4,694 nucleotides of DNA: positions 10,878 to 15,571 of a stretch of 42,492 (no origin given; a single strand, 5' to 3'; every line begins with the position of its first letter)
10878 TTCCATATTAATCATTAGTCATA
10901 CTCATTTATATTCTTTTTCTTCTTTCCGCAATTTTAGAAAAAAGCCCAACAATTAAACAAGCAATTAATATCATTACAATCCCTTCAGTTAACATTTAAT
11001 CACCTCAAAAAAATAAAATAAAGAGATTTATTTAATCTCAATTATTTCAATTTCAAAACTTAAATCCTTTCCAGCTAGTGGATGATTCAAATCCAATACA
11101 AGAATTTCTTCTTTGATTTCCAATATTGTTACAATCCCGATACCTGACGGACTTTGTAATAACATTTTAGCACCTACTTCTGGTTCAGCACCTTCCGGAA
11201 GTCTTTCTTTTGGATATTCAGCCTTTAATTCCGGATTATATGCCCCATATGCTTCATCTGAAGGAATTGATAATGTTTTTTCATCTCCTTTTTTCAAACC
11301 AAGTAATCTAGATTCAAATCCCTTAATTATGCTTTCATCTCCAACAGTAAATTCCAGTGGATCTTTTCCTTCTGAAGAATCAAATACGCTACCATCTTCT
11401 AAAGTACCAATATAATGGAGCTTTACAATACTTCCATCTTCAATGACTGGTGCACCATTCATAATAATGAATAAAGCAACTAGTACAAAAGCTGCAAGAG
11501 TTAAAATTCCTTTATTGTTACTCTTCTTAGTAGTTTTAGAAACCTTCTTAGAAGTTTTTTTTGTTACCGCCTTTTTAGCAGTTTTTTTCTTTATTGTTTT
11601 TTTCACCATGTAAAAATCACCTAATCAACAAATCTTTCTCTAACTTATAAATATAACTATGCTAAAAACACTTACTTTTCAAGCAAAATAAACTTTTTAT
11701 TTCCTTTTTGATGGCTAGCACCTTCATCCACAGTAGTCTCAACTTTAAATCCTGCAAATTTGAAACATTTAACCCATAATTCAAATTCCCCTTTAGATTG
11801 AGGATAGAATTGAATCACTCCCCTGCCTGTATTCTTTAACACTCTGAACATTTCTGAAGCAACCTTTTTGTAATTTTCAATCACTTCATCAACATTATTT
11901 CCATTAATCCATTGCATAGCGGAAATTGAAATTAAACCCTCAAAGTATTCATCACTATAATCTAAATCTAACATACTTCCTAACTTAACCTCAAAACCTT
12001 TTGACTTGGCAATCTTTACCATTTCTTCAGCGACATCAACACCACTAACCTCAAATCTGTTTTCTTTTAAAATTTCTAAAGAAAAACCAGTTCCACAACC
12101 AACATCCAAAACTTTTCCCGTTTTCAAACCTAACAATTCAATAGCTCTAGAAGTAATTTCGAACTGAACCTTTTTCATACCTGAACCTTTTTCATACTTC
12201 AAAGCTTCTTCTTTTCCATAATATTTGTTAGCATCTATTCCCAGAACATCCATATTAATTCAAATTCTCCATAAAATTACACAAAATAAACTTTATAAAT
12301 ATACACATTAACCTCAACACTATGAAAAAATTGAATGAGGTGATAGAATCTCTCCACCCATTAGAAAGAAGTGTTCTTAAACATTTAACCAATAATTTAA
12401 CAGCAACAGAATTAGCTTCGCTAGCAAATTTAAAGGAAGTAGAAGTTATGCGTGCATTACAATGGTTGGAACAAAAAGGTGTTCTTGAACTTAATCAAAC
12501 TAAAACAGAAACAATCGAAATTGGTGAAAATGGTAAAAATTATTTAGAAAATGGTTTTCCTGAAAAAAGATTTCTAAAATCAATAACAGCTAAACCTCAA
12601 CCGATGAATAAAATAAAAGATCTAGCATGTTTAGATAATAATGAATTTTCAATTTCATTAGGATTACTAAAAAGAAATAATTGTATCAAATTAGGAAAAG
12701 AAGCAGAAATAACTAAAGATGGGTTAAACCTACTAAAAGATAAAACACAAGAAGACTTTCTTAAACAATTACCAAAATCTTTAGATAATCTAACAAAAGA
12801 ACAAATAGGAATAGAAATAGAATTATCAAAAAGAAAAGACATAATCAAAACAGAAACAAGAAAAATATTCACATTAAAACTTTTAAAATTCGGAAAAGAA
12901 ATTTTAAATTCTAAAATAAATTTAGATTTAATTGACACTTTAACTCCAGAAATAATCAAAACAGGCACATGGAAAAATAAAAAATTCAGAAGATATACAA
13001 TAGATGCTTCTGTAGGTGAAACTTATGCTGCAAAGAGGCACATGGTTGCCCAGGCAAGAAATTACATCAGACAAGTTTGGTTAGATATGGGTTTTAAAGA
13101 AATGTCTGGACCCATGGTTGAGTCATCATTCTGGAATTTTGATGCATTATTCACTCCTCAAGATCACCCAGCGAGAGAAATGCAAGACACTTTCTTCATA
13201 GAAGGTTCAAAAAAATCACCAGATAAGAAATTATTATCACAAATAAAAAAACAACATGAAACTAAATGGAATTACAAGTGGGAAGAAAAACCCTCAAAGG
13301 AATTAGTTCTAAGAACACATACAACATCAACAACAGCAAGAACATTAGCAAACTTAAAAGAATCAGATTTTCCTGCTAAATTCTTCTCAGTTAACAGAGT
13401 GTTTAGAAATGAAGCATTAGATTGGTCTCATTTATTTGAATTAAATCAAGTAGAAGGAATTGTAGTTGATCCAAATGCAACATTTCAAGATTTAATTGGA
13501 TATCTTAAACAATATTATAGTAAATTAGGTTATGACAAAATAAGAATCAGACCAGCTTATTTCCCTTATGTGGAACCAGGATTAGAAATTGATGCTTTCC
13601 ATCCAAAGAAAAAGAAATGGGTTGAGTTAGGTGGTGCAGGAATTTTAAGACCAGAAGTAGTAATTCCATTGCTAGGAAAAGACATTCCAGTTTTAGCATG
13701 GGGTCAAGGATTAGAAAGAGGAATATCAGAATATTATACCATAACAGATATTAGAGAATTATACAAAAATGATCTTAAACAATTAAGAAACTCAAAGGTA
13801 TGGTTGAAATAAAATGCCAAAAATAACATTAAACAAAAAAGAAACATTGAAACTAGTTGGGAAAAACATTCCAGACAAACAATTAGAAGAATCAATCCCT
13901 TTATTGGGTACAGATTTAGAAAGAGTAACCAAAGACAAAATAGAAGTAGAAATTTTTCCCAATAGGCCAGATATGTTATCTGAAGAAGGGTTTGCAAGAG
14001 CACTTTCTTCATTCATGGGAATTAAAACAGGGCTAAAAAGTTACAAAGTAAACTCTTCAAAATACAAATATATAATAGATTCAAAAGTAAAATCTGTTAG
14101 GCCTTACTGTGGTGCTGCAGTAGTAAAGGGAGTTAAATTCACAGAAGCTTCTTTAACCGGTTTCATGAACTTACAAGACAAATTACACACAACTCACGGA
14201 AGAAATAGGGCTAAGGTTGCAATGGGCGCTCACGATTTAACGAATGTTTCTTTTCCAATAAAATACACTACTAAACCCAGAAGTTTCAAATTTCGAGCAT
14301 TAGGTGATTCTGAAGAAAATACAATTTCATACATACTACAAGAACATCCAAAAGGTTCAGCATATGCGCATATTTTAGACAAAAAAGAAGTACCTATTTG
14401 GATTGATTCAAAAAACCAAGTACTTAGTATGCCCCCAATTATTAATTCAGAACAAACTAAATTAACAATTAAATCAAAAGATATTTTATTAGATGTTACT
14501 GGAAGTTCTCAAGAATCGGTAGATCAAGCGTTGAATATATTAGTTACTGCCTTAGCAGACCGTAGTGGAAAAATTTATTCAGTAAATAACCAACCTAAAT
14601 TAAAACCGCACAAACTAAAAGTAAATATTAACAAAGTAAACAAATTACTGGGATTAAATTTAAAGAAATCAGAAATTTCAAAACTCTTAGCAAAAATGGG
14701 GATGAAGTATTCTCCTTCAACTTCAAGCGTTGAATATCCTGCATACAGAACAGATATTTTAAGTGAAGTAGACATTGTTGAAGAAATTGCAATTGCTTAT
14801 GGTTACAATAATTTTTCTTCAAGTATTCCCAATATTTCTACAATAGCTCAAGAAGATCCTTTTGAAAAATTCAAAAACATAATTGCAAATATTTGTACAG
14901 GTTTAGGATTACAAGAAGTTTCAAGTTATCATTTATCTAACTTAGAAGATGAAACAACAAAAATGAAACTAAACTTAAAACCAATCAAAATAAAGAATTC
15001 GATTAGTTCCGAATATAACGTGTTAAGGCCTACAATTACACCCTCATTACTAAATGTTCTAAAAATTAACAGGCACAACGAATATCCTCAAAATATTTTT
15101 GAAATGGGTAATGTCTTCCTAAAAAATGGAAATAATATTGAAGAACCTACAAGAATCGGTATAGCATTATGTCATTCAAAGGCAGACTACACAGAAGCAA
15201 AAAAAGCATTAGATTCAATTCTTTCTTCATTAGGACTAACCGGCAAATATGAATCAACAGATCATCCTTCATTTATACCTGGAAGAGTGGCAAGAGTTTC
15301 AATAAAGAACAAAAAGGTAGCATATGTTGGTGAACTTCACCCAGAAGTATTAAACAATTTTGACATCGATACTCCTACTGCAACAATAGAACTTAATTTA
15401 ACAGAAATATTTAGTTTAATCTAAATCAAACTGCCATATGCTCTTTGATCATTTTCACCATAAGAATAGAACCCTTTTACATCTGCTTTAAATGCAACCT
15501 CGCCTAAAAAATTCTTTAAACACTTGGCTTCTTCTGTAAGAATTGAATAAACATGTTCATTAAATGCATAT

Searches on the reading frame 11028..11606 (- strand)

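Call 43: search_protein_families(library=pfam, proteins=[window:11028-11606:-], max_evalue=0.00001)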
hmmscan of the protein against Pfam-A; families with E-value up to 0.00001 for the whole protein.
window:11028-11606:- (192 aa): 1 family
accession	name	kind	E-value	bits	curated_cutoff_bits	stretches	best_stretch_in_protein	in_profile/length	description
PF00254.34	FKBP_C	-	2.8e-20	72.9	21.1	1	55-130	5-74/94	FKBP-type peptidyl-prolyl cis-trans isomerase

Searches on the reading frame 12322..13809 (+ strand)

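Call 42: search_protein_families(library=pfam, proteins=[window:12322-13809:+], max_evalue=0.00001)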
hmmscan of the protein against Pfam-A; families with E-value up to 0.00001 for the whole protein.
window:12322-13809:+ (496 aa): 1 family
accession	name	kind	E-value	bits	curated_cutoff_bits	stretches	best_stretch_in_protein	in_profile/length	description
PF01409.25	tRNA-synt_2d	-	5.5e-77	259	19.8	1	227-490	4-245/246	tRNA synthetases class II core domain (F)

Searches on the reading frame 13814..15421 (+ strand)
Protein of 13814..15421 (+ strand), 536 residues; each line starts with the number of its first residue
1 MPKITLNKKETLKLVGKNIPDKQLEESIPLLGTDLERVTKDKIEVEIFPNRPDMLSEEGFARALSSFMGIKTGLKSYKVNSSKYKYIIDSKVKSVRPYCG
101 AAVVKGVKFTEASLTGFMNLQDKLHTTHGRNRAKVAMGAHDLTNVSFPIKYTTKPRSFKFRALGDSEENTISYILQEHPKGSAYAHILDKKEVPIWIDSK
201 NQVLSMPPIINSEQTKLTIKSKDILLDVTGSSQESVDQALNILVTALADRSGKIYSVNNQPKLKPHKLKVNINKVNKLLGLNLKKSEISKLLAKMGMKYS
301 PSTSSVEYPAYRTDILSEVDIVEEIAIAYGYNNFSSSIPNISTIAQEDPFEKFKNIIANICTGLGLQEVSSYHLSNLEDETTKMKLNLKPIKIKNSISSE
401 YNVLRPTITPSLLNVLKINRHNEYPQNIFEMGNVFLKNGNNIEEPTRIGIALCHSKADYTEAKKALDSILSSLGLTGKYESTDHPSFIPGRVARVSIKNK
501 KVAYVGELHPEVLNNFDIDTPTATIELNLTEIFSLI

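Call 42: search_protein_families(library=pfam, proteins=[window:13814-15421:+], max_evalue=0.00001)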
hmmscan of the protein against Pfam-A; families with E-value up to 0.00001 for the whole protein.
window:13814-15421:+ (536 aa): 4 families
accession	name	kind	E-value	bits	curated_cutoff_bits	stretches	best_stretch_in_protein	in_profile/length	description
PF17759.6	tRNA_synthFbeta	-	4.2e-47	160.8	22.4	1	336-529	3-214/214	Phenylalanyl tRNA synthetase beta chain CLM domain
PF03484.21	B5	-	3.1e-25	88.6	28.6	1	269-331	2-67/67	tRNA synthetase B5 domain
PF18262.7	PhetRS_B1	-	1.6e-07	31.9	26.8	0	1-69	1-82/83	Phe-tRNA synthetase beta subunit B1 domain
PF03483.22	B3_4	-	1.8e-07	31.4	29.3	1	123-238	44-134/174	B3/4 domain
